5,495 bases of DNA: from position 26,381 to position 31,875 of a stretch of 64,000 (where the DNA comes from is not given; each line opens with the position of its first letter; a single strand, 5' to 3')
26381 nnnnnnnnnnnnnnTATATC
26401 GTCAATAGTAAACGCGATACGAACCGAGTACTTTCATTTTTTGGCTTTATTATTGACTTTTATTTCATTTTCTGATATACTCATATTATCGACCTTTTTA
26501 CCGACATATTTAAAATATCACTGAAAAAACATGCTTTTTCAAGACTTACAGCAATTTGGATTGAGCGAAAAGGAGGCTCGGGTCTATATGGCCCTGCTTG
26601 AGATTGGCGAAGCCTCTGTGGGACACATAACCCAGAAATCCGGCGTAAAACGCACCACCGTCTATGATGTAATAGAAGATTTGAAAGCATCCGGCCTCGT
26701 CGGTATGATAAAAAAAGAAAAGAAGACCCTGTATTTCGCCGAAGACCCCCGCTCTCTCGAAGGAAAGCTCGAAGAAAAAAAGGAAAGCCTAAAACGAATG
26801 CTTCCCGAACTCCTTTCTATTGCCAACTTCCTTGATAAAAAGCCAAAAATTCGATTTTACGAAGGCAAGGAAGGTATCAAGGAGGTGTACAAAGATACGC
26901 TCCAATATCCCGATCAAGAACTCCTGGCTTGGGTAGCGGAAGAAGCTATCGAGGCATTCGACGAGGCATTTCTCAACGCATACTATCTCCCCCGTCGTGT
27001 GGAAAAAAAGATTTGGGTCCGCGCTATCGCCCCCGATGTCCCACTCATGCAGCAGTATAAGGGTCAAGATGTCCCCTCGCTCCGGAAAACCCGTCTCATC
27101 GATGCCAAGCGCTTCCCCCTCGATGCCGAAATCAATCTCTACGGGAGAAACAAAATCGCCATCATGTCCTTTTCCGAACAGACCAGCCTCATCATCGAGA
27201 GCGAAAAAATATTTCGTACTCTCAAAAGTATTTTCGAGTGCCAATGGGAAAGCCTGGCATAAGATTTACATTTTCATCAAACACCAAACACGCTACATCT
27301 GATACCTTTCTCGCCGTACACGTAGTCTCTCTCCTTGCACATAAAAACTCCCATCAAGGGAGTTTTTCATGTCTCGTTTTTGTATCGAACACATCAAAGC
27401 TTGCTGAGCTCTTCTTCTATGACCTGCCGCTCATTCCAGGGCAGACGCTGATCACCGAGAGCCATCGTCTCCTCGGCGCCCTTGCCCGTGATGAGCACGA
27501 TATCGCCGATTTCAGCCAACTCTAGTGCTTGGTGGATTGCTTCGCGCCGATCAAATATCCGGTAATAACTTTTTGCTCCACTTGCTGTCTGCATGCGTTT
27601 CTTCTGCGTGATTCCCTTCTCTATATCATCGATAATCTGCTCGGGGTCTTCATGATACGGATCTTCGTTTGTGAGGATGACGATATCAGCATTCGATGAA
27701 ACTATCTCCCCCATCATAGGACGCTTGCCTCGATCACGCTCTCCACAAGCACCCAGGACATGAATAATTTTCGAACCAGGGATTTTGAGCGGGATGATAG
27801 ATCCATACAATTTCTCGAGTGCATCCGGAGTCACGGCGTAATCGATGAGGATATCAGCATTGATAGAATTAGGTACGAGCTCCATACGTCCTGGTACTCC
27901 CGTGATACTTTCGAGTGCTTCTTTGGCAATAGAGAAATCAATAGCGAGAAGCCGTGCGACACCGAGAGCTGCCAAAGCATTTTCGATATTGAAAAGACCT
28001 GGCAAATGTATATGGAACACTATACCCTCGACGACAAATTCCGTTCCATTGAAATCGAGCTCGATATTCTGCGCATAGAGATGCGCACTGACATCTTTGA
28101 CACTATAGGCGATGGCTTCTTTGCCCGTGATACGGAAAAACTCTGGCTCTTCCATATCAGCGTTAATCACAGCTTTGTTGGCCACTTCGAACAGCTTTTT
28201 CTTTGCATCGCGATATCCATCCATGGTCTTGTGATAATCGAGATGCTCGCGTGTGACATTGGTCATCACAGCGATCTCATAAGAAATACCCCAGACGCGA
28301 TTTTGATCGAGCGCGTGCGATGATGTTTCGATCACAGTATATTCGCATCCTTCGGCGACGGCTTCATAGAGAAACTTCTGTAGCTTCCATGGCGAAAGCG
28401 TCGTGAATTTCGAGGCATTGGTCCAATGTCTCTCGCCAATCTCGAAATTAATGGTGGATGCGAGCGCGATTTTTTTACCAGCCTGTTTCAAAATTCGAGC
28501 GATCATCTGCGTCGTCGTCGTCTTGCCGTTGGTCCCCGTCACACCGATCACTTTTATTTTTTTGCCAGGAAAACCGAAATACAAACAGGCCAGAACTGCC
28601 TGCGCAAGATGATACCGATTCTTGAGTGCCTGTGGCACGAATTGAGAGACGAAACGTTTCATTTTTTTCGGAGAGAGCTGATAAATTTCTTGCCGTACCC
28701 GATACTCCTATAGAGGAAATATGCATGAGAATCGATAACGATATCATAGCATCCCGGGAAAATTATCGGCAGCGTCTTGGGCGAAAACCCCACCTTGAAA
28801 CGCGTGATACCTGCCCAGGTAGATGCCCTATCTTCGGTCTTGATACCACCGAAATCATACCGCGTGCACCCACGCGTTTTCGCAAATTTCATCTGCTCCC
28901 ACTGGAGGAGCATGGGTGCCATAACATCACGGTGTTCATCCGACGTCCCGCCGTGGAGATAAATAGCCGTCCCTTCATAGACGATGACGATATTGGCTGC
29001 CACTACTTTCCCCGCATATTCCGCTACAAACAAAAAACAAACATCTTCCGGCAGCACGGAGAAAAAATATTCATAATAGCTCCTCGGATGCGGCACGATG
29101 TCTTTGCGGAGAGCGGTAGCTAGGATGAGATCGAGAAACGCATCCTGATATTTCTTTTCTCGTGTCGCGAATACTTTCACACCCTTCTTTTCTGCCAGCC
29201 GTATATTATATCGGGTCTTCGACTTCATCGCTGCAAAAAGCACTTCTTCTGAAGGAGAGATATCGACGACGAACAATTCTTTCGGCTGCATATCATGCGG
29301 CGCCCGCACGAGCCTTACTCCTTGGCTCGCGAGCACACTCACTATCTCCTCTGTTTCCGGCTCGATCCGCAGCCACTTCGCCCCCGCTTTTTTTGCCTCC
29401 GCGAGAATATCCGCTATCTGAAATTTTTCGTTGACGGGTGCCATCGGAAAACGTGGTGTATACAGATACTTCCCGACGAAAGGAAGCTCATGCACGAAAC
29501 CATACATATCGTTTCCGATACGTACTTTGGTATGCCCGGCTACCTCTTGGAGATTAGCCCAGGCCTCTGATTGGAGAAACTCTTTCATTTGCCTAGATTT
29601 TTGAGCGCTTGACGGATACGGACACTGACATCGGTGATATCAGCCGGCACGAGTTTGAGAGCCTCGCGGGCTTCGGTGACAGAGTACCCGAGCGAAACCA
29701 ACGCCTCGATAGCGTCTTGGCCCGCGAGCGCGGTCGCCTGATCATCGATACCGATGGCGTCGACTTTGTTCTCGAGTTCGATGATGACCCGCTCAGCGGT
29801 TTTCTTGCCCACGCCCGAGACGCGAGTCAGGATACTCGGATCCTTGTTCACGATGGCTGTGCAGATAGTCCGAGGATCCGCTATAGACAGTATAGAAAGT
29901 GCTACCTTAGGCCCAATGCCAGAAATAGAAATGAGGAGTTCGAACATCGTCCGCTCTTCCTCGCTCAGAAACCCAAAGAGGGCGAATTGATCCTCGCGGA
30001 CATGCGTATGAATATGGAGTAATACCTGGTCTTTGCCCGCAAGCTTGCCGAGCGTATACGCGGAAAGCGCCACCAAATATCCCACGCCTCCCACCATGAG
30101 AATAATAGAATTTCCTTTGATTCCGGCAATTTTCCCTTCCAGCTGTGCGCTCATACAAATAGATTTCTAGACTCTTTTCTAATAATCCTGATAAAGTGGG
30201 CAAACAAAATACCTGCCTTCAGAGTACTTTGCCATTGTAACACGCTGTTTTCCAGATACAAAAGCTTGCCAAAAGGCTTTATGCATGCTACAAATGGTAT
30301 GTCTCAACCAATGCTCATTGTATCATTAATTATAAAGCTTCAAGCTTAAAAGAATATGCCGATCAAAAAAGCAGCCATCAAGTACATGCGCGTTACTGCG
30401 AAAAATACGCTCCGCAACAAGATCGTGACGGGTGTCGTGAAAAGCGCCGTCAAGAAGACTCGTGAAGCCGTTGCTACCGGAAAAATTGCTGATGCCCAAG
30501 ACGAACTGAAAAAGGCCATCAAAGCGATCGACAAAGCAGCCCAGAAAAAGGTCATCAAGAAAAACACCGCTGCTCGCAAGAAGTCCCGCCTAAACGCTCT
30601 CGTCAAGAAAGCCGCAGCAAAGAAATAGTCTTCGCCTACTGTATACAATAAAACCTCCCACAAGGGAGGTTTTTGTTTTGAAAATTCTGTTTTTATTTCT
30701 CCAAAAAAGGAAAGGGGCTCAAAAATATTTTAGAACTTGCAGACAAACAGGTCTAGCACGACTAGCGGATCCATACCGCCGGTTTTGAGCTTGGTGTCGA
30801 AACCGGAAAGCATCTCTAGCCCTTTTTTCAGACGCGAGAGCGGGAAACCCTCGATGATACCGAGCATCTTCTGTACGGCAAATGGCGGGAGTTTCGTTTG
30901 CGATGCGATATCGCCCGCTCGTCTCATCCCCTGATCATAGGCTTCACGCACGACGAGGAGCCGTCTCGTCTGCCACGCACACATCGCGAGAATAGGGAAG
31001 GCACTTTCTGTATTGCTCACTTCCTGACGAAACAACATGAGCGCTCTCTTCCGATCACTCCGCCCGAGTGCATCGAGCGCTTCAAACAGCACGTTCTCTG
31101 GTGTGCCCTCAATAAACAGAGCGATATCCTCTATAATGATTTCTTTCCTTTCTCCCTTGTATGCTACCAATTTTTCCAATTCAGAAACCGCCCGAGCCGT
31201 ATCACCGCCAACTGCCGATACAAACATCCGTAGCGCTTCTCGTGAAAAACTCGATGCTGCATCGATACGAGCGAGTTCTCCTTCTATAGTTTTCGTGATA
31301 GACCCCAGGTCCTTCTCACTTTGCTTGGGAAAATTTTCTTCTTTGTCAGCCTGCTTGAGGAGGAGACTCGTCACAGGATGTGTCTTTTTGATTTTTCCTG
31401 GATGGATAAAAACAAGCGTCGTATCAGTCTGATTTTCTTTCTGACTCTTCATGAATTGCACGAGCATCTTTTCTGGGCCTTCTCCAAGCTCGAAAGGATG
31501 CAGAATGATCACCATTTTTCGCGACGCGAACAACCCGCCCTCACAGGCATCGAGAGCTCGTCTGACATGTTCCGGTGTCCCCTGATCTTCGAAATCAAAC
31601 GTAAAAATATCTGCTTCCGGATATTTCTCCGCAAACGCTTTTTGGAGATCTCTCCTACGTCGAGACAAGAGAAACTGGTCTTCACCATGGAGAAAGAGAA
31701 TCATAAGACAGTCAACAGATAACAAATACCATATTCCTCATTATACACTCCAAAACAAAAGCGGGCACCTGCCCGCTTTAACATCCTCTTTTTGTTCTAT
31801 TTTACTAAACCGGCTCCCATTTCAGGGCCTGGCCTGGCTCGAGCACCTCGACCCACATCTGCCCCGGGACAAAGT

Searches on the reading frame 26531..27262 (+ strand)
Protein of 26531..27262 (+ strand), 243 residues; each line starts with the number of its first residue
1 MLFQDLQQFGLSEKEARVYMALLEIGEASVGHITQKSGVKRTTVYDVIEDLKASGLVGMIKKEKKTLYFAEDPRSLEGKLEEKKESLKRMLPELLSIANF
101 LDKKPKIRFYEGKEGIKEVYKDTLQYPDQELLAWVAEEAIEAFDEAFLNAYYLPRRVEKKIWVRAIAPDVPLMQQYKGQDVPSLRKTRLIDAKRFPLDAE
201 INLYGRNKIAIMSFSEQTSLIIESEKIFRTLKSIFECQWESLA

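Call 37: search_protein_families(library=pfam, proteins=[window:26531-27262:+], max_evalue=0.001)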
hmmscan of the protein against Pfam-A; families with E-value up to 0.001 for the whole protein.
window:26531-27262:+ (243 aa): 2 families
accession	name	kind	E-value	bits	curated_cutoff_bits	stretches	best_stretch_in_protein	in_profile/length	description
PF01978.25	TrmB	-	3.3e-17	62.5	25.6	1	6-73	1-67/68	Sugar-specific transcriptional regulator TrmB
PF03965.22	Penicillinase_R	-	0.00067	20.4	22.6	0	11-71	1-65/115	Penicillinase repressor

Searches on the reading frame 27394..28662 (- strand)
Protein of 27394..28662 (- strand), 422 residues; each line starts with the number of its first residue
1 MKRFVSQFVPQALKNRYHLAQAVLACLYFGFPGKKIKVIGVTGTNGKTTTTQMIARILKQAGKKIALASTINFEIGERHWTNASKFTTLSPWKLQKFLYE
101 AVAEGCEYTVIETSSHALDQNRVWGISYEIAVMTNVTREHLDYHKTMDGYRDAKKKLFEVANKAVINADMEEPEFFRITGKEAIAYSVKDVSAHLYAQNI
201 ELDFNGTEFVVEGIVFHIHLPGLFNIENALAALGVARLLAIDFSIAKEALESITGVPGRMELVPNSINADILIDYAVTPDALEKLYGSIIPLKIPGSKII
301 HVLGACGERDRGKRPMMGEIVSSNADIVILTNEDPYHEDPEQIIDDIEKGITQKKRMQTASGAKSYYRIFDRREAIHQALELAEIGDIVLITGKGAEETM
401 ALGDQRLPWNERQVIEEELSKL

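Call 37: search_protein_families(library=pfam, proteins=[window:27394-28662:-], max_evalue=0.001)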
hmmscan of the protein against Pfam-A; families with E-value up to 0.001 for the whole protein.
window:27394-28662:- (422 aa): 2 families
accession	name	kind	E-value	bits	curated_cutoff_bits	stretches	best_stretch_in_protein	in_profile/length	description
PF08245.18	Mur_ligase_M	-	2.9e-50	171.4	24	1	41-236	1-200/200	Mur ligase middle domain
PF02875.26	Mur_ligase_C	-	2.6e-28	99.8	28.4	1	258-395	1-127/127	Mur ligase, glutamate ligase domain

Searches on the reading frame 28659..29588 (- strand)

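Call 37: search_protein_families(library=pfam, proteins=[window:28659-29588:-], max_evalue=0.001)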
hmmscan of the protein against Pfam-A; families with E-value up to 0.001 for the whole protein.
window:28659-29588:- (309 aa): 2 families
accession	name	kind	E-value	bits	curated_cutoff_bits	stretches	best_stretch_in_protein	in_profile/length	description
PF02388.22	FemAB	-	1.6e-32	113.3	24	2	195-293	307-401/406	FemAB family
PF13480.13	Acetyltransf_6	-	4.7e-17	62.9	22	1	123-250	1-138/143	Acetyltransferase (GNAT) domain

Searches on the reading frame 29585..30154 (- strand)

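Call 37: search_protein_families(library=pfam, proteins=[window:29585-30154:-], max_evalue=0.001)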
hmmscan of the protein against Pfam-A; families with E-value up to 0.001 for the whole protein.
window:29585-30154:- (189 aa): 5 families
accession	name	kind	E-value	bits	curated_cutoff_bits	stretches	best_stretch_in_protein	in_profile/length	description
PF01330.27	RuvA_N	-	1.1e-17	64.3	23.6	1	1-61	1-61/61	RuvA N terminal domain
PF14520.12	HHH_5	-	1.3e-16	61.2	27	1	71-128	1-56/57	Helix-hairpin-helix domain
PF07499.19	RuvA_C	-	9.7e-10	39.2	24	1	146-187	4-46/47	RuvA, C-terminal domain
PF00633.29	HHH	-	4.7e-09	36.1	24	0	101-124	5-28/30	Helix-hairpin-helix motif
PF12826.13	HHH_2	-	0.00053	20.5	27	0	69-90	32-53/64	Helix-hairpin-helix motif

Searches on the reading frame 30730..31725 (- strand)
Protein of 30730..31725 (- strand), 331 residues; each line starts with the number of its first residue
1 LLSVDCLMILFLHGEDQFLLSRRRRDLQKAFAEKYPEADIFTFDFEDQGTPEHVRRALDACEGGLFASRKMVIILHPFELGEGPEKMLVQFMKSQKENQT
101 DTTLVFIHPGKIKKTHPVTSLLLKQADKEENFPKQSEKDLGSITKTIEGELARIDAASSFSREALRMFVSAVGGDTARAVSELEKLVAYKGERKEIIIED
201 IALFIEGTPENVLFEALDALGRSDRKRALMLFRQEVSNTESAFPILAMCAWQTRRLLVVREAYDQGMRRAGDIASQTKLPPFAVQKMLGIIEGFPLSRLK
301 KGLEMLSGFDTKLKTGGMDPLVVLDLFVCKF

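Call 10: search_protein_families(library=pfam, proteins=[window:30730-31725:-], max_evalue=0.0001)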
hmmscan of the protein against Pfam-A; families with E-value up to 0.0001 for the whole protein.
window:30730-31725:- (331 aa): 2 families
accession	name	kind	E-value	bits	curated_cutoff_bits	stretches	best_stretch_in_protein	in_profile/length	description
PF21694.2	DNA_pol3_delta_C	-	1.1e-19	71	27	1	211-331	2-121/121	DNA polymerase III delta subunit, C-terminal domain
PF06144.19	DNA_pol3_delta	-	2.8e-05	24.5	21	1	11-126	2-118/124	DNA polymerase III, delta subunit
